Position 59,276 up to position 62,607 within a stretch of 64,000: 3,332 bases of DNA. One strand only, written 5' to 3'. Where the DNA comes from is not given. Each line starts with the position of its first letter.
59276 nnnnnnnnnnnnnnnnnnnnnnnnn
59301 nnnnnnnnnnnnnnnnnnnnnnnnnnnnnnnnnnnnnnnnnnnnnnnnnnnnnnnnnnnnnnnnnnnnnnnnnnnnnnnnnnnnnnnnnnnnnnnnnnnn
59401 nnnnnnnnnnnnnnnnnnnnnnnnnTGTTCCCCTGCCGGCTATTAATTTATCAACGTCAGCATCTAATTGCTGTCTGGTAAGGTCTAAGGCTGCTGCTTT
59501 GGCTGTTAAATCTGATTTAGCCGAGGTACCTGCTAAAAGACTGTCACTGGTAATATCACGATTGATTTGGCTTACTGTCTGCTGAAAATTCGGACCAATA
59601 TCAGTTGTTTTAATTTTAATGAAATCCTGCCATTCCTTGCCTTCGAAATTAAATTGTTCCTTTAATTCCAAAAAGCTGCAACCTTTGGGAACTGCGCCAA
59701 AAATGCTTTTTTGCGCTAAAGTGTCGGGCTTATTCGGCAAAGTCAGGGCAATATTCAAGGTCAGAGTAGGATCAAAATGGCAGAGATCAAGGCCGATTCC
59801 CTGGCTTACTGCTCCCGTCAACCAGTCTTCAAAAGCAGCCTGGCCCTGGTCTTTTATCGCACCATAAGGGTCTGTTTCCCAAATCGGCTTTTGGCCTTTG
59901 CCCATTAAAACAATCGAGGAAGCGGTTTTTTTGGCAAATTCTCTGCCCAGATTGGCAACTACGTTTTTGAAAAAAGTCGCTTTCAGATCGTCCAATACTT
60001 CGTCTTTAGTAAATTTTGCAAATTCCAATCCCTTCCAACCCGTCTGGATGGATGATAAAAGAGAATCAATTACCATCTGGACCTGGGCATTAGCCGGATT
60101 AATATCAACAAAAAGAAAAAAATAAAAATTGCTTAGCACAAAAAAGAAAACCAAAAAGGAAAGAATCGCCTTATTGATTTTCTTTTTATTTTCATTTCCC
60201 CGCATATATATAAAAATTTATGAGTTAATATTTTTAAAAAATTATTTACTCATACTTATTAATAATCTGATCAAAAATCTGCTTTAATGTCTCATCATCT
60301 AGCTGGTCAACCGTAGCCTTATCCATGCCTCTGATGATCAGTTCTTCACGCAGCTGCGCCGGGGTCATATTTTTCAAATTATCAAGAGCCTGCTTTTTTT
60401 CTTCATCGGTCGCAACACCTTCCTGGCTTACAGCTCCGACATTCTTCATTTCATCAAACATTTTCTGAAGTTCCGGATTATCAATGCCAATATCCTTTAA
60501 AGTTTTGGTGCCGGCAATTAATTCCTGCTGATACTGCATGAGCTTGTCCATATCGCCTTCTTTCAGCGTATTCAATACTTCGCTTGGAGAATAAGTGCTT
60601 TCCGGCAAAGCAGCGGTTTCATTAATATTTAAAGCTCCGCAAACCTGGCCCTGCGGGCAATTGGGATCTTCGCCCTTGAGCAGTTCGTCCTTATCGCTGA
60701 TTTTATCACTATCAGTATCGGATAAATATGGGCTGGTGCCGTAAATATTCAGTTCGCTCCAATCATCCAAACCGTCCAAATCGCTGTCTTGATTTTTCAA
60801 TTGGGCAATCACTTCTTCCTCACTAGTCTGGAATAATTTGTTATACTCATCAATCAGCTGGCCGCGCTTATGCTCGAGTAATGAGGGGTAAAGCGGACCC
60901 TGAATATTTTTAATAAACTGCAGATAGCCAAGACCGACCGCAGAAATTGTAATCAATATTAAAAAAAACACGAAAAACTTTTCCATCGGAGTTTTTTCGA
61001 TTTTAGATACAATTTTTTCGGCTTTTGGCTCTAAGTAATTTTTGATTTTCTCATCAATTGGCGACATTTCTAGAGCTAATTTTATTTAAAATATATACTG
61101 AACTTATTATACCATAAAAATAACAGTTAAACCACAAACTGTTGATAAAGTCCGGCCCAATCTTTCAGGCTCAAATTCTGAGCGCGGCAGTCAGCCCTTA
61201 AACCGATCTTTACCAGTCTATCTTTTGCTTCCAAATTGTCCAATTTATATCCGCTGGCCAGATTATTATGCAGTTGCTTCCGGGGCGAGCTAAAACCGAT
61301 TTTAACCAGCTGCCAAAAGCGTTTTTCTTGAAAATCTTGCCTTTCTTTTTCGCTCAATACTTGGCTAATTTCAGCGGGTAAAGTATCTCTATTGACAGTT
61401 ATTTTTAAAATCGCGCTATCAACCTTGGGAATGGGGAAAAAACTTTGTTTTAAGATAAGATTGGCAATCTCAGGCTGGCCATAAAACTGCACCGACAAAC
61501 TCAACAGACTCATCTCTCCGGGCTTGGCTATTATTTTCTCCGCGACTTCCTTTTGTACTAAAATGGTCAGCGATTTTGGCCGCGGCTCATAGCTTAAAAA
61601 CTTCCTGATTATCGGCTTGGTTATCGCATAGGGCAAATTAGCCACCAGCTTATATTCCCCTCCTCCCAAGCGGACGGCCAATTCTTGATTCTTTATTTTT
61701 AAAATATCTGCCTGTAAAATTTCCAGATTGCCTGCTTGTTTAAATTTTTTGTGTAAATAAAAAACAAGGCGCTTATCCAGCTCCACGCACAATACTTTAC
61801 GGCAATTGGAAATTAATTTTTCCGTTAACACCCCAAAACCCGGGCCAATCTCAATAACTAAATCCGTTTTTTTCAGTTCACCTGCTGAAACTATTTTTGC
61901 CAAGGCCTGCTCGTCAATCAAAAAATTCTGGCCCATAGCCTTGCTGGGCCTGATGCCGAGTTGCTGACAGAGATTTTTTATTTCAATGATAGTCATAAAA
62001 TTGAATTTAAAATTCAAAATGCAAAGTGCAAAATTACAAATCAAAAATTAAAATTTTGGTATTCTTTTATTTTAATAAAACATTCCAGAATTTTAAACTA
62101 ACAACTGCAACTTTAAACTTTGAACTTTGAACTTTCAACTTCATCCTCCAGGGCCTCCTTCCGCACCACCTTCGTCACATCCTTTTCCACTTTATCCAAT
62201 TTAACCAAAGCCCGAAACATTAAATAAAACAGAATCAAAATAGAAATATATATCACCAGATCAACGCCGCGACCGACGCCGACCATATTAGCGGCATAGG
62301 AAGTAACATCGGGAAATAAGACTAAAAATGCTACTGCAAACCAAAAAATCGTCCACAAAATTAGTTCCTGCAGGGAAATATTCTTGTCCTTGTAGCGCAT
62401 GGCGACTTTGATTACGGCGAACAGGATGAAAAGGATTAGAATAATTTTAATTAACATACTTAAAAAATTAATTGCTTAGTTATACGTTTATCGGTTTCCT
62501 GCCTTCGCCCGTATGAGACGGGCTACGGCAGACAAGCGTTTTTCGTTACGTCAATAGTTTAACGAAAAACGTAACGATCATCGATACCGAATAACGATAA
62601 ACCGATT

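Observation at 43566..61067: Minimal T4SS-like module carrying giant secreted cargo or surface proteins, next to comF and a tRNA cluster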

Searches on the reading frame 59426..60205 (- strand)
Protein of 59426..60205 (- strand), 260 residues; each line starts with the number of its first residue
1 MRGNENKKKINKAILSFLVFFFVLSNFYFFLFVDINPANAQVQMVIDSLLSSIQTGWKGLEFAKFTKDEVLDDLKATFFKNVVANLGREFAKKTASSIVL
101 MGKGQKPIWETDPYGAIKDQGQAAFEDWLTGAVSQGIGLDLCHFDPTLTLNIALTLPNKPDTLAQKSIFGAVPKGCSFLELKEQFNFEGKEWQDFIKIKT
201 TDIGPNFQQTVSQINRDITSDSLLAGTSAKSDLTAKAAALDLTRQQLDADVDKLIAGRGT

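Call 61: search_protein_families(library=pfam, proteins=[window:59426-60205:-], max_evalue=1)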
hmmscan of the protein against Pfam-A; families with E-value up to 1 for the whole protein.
window:59426-60205:- (260 aa): 1 family
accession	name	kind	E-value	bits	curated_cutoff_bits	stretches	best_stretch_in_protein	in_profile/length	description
PF01594.21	AI-2E_transport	-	0.16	11.5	34.3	1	7-95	44-138/327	AI-2E family transporter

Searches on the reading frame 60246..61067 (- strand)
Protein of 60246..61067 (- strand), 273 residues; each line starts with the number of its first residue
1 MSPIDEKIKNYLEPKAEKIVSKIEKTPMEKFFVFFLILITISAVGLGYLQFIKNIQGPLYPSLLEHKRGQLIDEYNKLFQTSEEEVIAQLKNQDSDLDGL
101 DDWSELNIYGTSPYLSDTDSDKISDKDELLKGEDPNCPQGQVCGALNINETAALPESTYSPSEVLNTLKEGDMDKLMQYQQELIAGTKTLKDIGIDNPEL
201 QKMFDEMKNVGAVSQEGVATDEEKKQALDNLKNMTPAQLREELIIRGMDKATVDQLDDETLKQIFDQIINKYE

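Call 5: search_protein_families(library=pfam, proteins=[window:60246-61067:-], max_evalue=0.1)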
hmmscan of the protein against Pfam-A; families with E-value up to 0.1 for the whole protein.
window:60246-61067:- (273 aa): 0 families

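Call 6: search_protein_families(library=ncbifam, proteins=[window:60246-61067:-], max_evalue=0.1)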
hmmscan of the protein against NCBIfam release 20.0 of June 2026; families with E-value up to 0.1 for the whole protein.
window:60246-61067:- (273 aa): 2 families
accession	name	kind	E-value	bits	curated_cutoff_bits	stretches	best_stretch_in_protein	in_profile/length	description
NF011042.0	PRK14472.1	equivalog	0.018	15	198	1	202-271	107-169/175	F0F1 ATP synthase subunit B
NF033765.2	gliding_CglD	equivalog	0.024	12.4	400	1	91-129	204-241/1124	adventurous gliding motility lipoprotein CglD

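Call 99: list_cluster_members(proteins=[window:60246-61067:-, window:48566-52606:-, window:47320-48540:-, window:46836-47261:-, window:46148-46801:-, window:44213-46144:-, window:43566-44189:-])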
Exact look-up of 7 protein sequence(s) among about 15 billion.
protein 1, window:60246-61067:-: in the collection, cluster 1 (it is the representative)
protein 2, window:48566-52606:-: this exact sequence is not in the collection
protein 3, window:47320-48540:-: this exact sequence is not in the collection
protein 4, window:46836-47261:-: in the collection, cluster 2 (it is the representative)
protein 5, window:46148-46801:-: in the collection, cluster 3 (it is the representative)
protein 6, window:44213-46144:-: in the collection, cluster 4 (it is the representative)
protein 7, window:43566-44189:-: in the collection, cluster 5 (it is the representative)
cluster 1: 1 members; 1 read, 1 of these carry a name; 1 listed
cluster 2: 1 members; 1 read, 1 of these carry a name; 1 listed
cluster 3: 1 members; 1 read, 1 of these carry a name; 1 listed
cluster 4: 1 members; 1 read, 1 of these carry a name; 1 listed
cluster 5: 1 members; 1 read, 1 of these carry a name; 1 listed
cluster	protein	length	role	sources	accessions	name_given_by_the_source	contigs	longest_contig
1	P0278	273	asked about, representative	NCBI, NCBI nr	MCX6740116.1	MAG: hypothetical protein NTZ49_02725 [Candidatus Parcubacteria bacterium] | hypothetical protein [Candidatus Parcubacteria bacterium]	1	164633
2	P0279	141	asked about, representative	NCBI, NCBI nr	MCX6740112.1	MAG: PrgI family protein [Candidatus Parcubacteria bacterium] | PrgI family protein [Candidatus Parcubacteria bacterium]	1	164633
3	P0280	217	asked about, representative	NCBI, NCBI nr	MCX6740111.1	MAG: TraC family protein [Candidatus Parcubacteria bacterium] | TraC family protein [Candidatus Parcubacteria bacterium]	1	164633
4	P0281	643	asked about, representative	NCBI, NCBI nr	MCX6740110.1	MAG: DUF87 domain-containing protein [Candidatus Parcubacteria bacterium] | DUF87 domain-containing protein [Candidatus Parcubacteria bacterium]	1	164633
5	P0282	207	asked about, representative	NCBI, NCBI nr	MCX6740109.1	MAG: hypothetical protein NTZ49_02690 [Candidatus Parcubacteria bacterium] | hypothetical protein [Candidatus Parcubacteria bacterium]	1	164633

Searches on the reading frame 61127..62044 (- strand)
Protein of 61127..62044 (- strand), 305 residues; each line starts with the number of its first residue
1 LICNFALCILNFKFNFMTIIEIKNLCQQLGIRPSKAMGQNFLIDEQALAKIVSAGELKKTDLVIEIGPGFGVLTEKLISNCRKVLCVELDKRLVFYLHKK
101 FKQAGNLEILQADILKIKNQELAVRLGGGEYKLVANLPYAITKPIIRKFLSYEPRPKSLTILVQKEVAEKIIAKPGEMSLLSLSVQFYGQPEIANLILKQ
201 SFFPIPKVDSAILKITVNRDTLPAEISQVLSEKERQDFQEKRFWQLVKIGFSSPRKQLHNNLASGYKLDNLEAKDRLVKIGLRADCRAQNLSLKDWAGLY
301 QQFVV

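Call 9: search_protein_families(library=pfam, proteins=[window:61127-62044:-], max_evalue=0.001)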
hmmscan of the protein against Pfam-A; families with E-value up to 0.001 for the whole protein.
window:61127-62044:- (305 aa): 2 families
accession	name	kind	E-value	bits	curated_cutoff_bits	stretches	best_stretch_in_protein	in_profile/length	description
PF00398.26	RrnaAD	-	1.8e-44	152.3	24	1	35-298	6-256/263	Ribosomal RNA adenine dimethylase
PF13649.12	Methyltransf_25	-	0.00045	21.3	27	1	63-119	1-60/97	Methyltransferase domain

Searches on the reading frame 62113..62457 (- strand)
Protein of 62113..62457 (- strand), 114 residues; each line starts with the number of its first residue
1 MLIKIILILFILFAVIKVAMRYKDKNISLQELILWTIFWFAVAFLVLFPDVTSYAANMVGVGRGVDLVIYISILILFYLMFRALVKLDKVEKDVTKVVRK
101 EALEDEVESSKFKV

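Call 9: search_protein_families(library=pfam, proteins=[window:62113-62457:-], max_evalue=0.001)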
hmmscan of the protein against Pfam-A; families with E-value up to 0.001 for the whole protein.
window:62113-62457:- (114 aa): 1 family
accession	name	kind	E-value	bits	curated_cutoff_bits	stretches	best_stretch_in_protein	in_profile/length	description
PF10066.14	DUF2304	-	5.8e-25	88.1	25.5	1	3-106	2-105/106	Uncharacterized conserved protein (DUF2304)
